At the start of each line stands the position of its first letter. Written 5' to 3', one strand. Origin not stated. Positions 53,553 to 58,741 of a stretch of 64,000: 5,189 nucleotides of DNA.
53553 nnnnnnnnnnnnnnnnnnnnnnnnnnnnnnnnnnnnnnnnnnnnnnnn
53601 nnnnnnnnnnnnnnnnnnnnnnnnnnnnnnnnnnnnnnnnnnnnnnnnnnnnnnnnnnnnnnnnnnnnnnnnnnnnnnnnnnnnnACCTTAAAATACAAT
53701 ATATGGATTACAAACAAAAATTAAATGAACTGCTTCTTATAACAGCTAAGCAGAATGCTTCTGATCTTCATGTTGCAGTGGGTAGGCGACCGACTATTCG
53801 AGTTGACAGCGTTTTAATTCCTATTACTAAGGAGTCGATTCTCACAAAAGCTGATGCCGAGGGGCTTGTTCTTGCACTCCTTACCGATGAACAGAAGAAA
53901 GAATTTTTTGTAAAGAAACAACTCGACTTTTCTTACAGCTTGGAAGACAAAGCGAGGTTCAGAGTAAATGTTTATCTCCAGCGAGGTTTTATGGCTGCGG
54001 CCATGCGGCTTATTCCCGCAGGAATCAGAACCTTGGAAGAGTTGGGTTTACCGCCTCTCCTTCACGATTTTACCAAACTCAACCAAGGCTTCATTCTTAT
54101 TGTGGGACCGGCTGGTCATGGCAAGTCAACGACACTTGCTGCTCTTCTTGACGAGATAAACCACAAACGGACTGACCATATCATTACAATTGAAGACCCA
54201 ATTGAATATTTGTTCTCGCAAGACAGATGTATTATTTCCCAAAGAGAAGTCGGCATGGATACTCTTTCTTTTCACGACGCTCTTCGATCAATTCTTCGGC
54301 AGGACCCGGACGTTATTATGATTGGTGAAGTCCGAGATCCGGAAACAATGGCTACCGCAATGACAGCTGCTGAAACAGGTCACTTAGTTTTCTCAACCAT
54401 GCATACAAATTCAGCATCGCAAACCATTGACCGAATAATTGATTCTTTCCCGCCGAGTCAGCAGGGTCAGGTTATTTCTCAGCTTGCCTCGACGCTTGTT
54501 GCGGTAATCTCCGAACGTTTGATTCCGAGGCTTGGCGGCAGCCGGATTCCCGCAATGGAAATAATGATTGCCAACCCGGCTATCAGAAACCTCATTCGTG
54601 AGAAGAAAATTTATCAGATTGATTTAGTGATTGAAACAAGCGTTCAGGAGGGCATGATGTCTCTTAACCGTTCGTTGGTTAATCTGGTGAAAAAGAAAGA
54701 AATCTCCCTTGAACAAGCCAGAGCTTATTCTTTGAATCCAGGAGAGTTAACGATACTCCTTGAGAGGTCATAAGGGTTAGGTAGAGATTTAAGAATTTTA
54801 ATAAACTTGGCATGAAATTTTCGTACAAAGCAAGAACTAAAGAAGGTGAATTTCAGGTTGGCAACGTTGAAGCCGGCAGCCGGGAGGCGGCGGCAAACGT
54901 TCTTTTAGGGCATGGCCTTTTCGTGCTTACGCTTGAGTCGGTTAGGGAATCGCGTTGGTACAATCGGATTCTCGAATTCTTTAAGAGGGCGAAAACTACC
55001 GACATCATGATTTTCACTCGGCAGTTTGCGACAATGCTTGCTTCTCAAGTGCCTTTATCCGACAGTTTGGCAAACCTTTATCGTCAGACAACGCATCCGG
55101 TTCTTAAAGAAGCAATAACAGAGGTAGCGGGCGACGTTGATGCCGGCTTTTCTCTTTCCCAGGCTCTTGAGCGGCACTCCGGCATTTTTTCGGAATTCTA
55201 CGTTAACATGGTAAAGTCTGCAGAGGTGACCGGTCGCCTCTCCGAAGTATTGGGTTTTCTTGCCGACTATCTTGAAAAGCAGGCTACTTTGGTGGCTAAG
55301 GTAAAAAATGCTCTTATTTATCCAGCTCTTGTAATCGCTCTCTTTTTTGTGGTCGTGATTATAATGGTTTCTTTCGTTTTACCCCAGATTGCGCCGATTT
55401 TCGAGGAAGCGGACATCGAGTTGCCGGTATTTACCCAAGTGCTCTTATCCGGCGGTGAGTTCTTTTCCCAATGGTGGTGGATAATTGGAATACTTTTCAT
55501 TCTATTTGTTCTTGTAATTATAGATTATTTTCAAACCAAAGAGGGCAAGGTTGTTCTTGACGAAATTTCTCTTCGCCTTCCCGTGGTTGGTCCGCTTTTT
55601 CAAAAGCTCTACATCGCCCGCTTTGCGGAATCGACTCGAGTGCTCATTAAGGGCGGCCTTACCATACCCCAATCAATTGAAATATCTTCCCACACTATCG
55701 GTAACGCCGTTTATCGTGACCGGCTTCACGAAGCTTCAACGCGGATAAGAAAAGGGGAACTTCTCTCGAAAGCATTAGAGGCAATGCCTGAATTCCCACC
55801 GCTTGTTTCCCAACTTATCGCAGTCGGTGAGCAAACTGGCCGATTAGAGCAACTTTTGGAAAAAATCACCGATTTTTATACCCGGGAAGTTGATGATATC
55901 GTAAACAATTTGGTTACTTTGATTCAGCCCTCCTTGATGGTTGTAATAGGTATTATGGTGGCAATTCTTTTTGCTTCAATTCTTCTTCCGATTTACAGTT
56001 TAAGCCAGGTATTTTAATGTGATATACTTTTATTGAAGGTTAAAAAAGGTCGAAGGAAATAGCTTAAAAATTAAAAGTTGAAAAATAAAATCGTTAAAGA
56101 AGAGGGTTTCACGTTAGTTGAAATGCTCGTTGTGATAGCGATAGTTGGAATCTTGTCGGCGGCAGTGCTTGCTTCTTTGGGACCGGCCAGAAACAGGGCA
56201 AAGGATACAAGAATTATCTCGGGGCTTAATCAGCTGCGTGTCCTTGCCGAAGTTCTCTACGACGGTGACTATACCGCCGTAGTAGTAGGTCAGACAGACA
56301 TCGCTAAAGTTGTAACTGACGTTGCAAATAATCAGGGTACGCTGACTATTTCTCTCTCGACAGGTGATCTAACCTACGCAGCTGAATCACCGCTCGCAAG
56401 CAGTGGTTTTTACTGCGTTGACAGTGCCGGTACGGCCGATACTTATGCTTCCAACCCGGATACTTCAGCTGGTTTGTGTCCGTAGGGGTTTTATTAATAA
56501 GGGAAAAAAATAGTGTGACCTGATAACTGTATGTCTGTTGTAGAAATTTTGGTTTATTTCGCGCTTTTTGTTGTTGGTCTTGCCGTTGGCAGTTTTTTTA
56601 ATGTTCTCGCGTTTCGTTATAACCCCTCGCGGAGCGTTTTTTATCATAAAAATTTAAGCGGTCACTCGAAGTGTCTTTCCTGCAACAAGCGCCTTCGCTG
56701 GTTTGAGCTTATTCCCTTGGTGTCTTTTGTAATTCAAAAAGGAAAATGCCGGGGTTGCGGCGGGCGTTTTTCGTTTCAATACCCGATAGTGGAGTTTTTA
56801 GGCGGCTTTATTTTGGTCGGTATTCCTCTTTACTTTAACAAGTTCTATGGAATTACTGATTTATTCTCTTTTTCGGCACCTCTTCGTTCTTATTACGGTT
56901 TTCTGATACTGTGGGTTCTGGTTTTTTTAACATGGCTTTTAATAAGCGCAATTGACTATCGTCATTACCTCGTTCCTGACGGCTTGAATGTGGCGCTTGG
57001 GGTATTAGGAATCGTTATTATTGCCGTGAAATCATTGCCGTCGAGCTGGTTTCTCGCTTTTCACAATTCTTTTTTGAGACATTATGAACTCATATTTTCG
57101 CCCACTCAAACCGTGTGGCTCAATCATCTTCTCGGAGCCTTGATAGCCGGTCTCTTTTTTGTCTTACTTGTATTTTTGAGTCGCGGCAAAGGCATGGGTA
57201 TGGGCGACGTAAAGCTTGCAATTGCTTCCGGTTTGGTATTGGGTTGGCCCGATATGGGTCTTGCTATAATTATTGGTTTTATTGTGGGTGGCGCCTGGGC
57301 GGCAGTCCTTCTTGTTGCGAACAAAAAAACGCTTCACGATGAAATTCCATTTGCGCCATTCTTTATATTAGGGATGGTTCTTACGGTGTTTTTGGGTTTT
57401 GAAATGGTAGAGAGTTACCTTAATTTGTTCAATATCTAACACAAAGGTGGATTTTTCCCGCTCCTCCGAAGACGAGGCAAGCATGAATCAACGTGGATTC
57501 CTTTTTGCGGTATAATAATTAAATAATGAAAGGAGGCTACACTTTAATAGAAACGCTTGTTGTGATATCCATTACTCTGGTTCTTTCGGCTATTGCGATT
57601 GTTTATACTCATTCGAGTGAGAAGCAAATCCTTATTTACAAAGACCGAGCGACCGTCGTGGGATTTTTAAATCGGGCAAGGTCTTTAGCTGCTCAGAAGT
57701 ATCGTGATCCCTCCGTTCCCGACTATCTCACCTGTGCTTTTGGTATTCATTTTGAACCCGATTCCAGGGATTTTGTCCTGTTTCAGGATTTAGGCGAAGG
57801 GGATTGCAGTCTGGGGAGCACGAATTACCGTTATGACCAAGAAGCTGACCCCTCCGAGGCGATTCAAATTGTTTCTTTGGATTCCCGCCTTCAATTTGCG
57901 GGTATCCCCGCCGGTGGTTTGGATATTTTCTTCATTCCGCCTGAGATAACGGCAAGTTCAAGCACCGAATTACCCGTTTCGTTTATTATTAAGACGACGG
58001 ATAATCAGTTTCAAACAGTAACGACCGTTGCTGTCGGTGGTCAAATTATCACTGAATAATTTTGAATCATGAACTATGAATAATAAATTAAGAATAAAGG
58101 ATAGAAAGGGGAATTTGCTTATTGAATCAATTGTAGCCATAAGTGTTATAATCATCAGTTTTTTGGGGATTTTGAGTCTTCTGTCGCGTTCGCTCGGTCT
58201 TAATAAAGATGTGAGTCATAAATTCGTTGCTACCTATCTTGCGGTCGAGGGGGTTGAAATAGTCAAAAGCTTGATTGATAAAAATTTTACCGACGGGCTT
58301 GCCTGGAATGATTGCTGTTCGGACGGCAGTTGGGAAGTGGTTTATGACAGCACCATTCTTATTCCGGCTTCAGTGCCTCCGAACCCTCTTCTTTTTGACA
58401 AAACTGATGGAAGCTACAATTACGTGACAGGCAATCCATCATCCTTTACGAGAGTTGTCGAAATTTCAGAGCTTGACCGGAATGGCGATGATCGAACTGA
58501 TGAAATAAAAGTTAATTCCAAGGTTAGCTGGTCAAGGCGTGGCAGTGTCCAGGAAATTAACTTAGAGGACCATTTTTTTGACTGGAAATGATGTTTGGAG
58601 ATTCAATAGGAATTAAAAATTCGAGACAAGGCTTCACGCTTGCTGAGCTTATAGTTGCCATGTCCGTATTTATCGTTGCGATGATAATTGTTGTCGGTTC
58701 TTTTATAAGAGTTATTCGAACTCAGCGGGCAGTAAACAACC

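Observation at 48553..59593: Complete secretin-less type IV pilus set contiguous with comF and followed by ligA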

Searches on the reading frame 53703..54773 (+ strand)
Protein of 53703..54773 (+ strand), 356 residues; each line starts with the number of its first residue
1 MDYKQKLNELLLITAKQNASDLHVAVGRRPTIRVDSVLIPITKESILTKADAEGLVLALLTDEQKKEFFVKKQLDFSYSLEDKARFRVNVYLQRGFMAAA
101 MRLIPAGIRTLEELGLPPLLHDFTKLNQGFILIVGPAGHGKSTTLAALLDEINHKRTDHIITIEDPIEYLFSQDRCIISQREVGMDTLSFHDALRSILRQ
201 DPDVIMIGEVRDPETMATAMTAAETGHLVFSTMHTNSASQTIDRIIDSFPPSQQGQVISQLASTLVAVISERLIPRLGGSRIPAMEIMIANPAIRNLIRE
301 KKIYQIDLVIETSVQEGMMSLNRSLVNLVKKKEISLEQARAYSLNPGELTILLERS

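Call 3: search_protein_families(library=pfam, proteins=[window:53703-54773:+], max_evalue=0.01)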
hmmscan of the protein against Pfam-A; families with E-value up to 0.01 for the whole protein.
window:53703-54773:+ (356 aa): 7 families
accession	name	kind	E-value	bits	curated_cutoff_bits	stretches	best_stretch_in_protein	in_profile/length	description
PF00437.27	T2SSE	-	4.7e-46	157.6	24.9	1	10-277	15-281/370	Type II/IV secretion system protein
PF13401.12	AAA_22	-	7.7e-05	23.5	27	1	127-173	4-33/130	AAA domain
PF13191.12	AAA_16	-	0.00061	20.8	32.6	1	128-170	24-63/167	AAA ATPase domain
PF25199.1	nSTAND_NTPase5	-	0.0028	17.9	34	1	127-173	40-86/145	Novel STAND NTPase 5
PF20720.3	nSTAND3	-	0.0041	17.3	27.2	0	127-166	16-54/155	Novel STAND NTPase 3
PF00005.33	ABC_tran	-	0.0072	17.4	25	0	130-175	13-53/137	ABC transporter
PF13476.12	AAA_23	-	0.0073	17.4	27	0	126-148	17-39/201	AAA domain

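Call 13: search_protein_families(library=ncbifam, proteins=[window:53703-54773:+], max_evalue=0.01)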
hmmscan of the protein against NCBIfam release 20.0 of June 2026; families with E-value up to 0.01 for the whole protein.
window:53703-54773:+ (356 aa): 22 families
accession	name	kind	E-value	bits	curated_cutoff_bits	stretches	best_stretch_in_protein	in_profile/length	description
TIGR01420.1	pilT_fam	subfamily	3.4e-132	440.8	319.1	1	7-346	2-341/343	PilT/PilU family type 4a pilus ATPase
TIGR02525.1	plasmid_TraJ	equivalog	1.6e-42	145.8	368.3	1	85-332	101-356/372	plasmid transfer ATPase TraJ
TIGR02533.1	type_II_gspE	equivalog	2.9e-42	145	630.25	1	110-277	221-382/486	type II secretion system ATPase GspE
NF007755.0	PRK10436.1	equivalog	6.1e-42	143.8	617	1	5-277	87-358/465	type II secretion system protein GspE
TIGR02538.1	type_IV_pilB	equivalog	6e-39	134.1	675.65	1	123-277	311-455/564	type IV-A pilus assembly ATPase PilB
NF041000.1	ATPase_ComGA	equivalog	7.5e-38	130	300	1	120-275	120-266/267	competence type IV pilus ATPase ComGA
TIGR02524.1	dot_icm_DotB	equivalog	5.2e-37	127.9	463.3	1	7-314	6-325/358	Dot/Icm type IV secretion system ATPase DotB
NF053534.1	T4PilAsmATPsTfpB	equivalog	1.5e-34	119.4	850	1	110-277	314-475/584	type IV pilus assembly ATPase TfpB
TIGR02782.1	TrbB_P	equivalog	9.5e-17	61.2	304.55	1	130-248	138-258/303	P-type conjugative transfer ATPase TrbB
NF058587.1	archaellum_moto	equivalog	1.1e-15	57.4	550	1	131-246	278-394/527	archaellum flagellar ATPase motor FlaI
TIGR02788.1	VirB11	equivalog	9.5e-15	54.4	249.95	1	128-257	144-274/308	P-type DNA transfer ATPase VirB11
TIGR03819.1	heli_sec_ATPase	hypoth_equivalog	1.8e-13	50.4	373.15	1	130-245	180-297/340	TadA family conjugal transfer-associated ATPase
NF010469.0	PRK13894.1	subfamily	2.6e-12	46.8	508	1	130-246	151-265/320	conjugal transfer ATPase TrbB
NF053672.1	bindosome_BasE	exception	2e-11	43.3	1000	1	130-264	272-406/512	bindosome assembly system ATPase subunit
NF010407.0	PRK13833.1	subfamily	2.5e-11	43.6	499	1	131-246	147-260/323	conjugal transfer protein TrbB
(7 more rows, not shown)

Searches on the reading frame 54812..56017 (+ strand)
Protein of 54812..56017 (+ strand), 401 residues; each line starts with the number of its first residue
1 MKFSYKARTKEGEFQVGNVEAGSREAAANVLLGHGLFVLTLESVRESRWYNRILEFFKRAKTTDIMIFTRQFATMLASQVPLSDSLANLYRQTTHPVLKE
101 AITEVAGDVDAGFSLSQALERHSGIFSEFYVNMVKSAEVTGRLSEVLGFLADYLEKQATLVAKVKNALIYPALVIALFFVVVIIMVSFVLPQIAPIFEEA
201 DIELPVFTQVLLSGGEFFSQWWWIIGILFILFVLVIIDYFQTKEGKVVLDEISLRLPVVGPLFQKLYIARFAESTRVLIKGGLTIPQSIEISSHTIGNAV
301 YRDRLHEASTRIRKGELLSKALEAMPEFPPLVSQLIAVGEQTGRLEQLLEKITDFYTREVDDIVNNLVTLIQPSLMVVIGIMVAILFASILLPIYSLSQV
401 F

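Call 3: search_protein_families(library=pfam, proteins=[window:54812-56017:+], max_evalue=0.01)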
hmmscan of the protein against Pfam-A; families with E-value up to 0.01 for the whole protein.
window:54812-56017:+ (401 aa): 1 family
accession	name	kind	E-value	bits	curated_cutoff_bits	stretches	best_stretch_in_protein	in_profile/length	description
PF00482.28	T2SSF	-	4.2e-56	188.7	25.2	2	68-191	1-125/125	Type II secretion system (T2SS), protein F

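Call 13: search_protein_families(library=ncbifam, proteins=[window:54812-56017:+], max_evalue=0.01)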
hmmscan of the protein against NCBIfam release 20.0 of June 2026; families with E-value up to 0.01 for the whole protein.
window:54812-56017:+ (401 aa): 6 families
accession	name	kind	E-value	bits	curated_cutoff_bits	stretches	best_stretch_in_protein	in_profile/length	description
TIGR02120.1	GspF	equivalog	1.8e-105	353.5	424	1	3-399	1-399/401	type II secretion system inner membrane protein GspF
NF052607.1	T4PiliAsmPilCThrm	equivalog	2.4e-90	303.5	700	1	3-397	4-400/406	type IV pilus assembly protein PilC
NF007861.0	PRK10573.1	equivalog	5.6e-77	259.5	401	1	3-400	7-397/401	protein transport protein HofC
NF052606.1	T4PiliAsmPilCMyx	equivalog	7e-76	255.7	700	1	2-399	21-416/419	type IV pilus assembly protein PilC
NF047826.1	T3SSXpsF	equivalog_domain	4.1e-72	243.2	650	1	3-399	4-402/405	type II secretion system protein XpsF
NF041012.2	T4P_ComGB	equivalog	7.1e-48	163.6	240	1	68-397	6-330/332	competence type IV pilus assembly protein ComGB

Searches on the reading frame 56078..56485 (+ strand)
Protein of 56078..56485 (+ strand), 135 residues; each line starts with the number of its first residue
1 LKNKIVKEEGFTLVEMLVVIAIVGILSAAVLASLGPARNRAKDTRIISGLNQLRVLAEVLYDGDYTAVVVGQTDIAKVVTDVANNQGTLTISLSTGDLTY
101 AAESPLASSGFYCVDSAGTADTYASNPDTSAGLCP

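Call 3: search_protein_families(library=pfam, proteins=[window:56078-56485:+], max_evalue=0.01)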
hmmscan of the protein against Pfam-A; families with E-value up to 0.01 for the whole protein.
window:56078-56485:+ (135 aa): 1 family
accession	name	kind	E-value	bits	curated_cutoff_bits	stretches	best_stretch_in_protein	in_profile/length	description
PF07963.17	N_methyl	-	7e-08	32.2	21.2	1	7-31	3-27/27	Prokaryotic N-terminal methylation motif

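Call 13: search_protein_families(library=ncbifam, proteins=[window:56078-56485:+], max_evalue=0.01)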
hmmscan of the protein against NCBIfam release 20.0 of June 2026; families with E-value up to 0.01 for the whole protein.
window:56078-56485:+ (135 aa): 11 families
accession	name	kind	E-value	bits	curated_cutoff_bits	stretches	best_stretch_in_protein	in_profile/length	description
TIGR01708.2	typeII_sec_gspH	equivalog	3.7e-09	36.8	80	1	8-42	1-37/169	type II secretion system minor pseudopilin GspH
TIGR02532.1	IV_pilin_GFxxxE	domain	1.2e-07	31.3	16.3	1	10-31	3-24/24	prepilin-type N-terminal cleavage/methylation domain-containing protein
TIGR01710.1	typeII_sec_gspG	equivalog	1.5e-06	28.3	88.85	1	10-54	2-46/134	type II secretion system major pseudopilin GspG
NF007862.0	PRK10574.1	equivalog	3.8e-05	23.8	138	1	7-34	3-30/145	prepilin peptidase-dependent pilin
NF040999.1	pilin_ComGC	equivalog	8.6e-05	22.7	75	1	8-26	1-19/84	competence type IV pilus major pilin ComGC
NF007800.0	PRK10506.1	equivalog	0.00014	21.7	158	1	2-40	2-40/163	prepilin peptidase-dependent protein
NF041775.1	typeIV_PilA_Myxo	equivalog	0.00022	21.2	400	1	7-44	9-46/214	type IV pilin protein PilA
TIGR01707.1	gspI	equivalog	0.00034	21.1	44.35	1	10-42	1-33/101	type II secretion system minor pseudopilin GspI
NF040982.1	ComGD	equivalog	0.002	18.6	70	1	8-36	1-28/139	competence type IV pilus minor pilin ComGD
NF041013.1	T4P_ComGE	equivalog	0.0028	17.7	49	1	9-40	4-35/83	competence type IV pilus minor pilin ComGE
TIGR01711.1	gspJ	equivalog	0.0041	16.9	64.85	1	10-35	2-27/192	type II secretion system minor pseudopilin GspJ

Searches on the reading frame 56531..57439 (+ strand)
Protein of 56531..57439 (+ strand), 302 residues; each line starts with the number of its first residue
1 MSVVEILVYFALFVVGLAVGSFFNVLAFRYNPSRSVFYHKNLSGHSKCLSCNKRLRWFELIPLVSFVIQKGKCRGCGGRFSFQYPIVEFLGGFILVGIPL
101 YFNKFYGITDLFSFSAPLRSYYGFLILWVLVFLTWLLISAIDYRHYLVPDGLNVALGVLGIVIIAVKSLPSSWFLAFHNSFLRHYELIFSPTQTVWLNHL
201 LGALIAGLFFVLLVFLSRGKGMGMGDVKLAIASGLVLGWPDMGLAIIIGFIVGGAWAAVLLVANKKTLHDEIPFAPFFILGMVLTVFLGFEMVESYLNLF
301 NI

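Call 3: search_protein_families(library=pfam, proteins=[window:56531-57439:+], max_evalue=0.01)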
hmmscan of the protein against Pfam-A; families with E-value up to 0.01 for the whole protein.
window:56531-57439:+ (302 aa): 2 families
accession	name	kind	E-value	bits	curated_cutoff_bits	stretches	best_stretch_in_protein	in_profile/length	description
PF06750.18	A24_N_bact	-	1.1e-23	83.5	23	1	14-98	1-80/84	Bacterial Peptidase A24 N-terminal domain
PF01478.23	Peptidase_A24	-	3e-11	44.1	26.5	1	131-257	2-103/104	Type IV leader peptidase family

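Call 13: search_protein_families(library=ncbifam, proteins=[window:56531-57439:+], max_evalue=0.01)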
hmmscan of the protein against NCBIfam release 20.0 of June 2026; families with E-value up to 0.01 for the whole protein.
window:56531-57439:+ (302 aa): 1 family
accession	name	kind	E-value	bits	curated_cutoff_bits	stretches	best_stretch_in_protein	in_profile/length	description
TIGR04104.1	cxxc_20_cxxc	subfamily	0.00016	22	45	1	47-134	2-84/93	TIGR04104 family putative zinc finger protein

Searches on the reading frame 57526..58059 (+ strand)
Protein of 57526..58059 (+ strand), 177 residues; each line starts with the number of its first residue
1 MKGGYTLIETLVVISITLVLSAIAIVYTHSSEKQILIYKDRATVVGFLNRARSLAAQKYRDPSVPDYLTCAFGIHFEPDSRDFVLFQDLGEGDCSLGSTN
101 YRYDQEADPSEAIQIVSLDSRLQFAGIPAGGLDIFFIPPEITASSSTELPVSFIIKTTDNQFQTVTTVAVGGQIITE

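Call 4: search_protein_families(library=pfam, proteins=[window:57526-58059:+], max_evalue=0.01)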
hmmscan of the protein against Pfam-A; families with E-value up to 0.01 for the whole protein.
window:57526-58059:+ (177 aa): 1 family
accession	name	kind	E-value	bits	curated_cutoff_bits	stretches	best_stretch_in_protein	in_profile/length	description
PF07963.17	N_methyl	-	0.00016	21.5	21.2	1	3-25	5-27/27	Prokaryotic N-terminal methylation motif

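Call 43: search_solved_structures(query=A5, max_evalue=1)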
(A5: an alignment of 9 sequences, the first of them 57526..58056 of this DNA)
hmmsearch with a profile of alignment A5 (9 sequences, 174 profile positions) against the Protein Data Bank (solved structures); distinct sequences matched with E-value up to 1: 15.
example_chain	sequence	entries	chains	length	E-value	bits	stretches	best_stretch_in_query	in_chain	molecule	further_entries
6gv9_A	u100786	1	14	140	0.02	17.7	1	2-22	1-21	Prepilin peptidase-dependent protein D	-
9egp_A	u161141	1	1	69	0.021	17.6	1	1-22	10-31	Geopilin domain 1 protein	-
7tgg_A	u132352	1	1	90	0.044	16.6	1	1-22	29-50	Geopilin domain 1 protein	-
9laa_A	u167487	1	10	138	0.057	16.3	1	1-23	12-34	Type IV pilin protein PilA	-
2hi2_A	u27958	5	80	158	0.075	15.9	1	2-24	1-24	Fimbrial protein | PilA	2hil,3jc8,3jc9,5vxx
1ay2_A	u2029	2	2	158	0.075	15.9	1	2-24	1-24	TYPE 4 PILIN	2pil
5kua_A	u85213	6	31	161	0.084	15.7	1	2-24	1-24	pilin | Neisseria meningitidis PilE variant SB-GATDH | Neisseria meningitidis PilE, SB-DATDH variant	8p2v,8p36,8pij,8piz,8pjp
8p3b_A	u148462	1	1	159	0.087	15.7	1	2-24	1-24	Fimbrial protein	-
2m7g_A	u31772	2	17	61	0.13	15.1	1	2-22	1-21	Geopilin domain 1 protein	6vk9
8tum_e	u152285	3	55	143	0.14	15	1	2-23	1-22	Type IV major pilin protein PilA | Pilin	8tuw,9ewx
1oqw_A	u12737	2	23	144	0.17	14.7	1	2-23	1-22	Fimbrial protein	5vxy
6xxd_A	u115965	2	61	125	0.22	14.3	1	2-51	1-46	PilA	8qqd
3sok_A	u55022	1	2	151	0.25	14.2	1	2-25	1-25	Fimbrial protein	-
8tj2_C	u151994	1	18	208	0.41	13.5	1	2-22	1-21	Type IV major pilin protein PilA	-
5y6p_ly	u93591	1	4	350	0.44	13.4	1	87-133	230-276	LR_gamma8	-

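Call 90: search_protein_families(library=ncbifam, proteins=[window:57526-58059:+], max_evalue=0.01)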
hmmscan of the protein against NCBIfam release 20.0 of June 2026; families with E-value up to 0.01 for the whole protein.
window:57526-58059:+ (177 aa): 6 families
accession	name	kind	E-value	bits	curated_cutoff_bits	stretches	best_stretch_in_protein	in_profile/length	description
NF007800.0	PRK10506.1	equivalog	2.4e-05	24.2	158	1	3-62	9-68/163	prepilin peptidase-dependent protein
TIGR02532.1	IV_pilin_GFxxxE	domain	0.00018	21.2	16.3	1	3-25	2-24/24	prepilin-type N-terminal cleavage/methylation domain-containing protein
NF007862.0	PRK10574.1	equivalog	0.0031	17.6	138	1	3-26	5-28/145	prepilin peptidase-dependent pilin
TIGR01708.2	typeII_sec_gspH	equivalog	0.0039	17.2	80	1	4-58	3-57/169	type II secretion system minor pseudopilin GspH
NF040982.1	ComGD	equivalog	0.0051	17.2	70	1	4-34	3-33/139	competence type IV pilus minor pilin ComGD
NF041013.1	T4P_ComGE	equivalog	0.0054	16.8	49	1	4-48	5-49/83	competence type IV pilus minor pilin ComGE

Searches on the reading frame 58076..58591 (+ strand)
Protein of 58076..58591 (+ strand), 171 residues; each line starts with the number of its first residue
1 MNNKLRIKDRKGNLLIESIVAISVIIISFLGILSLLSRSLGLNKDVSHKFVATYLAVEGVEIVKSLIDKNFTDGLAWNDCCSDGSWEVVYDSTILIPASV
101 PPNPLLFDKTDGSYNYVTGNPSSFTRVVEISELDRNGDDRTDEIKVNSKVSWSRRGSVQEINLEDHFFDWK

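Call 4: search_protein_families(library=pfam, proteins=[window:58076-58591:+], max_evalue=0.01)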
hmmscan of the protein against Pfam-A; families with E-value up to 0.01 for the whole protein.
window:58076-58591:+ (171 aa): 0 families

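Call 44: search_solved_structures(query=A6, max_evalue=1)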
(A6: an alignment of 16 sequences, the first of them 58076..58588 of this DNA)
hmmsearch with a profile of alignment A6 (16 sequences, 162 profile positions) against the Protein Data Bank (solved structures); distinct sequences matched with E-value up to 1: 1.
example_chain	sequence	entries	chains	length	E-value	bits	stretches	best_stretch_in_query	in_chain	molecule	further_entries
9wes_A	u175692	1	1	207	0.65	13.2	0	32-79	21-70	Rab7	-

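Call 90: search_protein_families(library=ncbifam, proteins=[window:58076-58591:+], max_evalue=0.01)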
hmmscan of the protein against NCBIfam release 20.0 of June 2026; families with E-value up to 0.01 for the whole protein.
window:58076-58591:+ (171 aa): 0 families
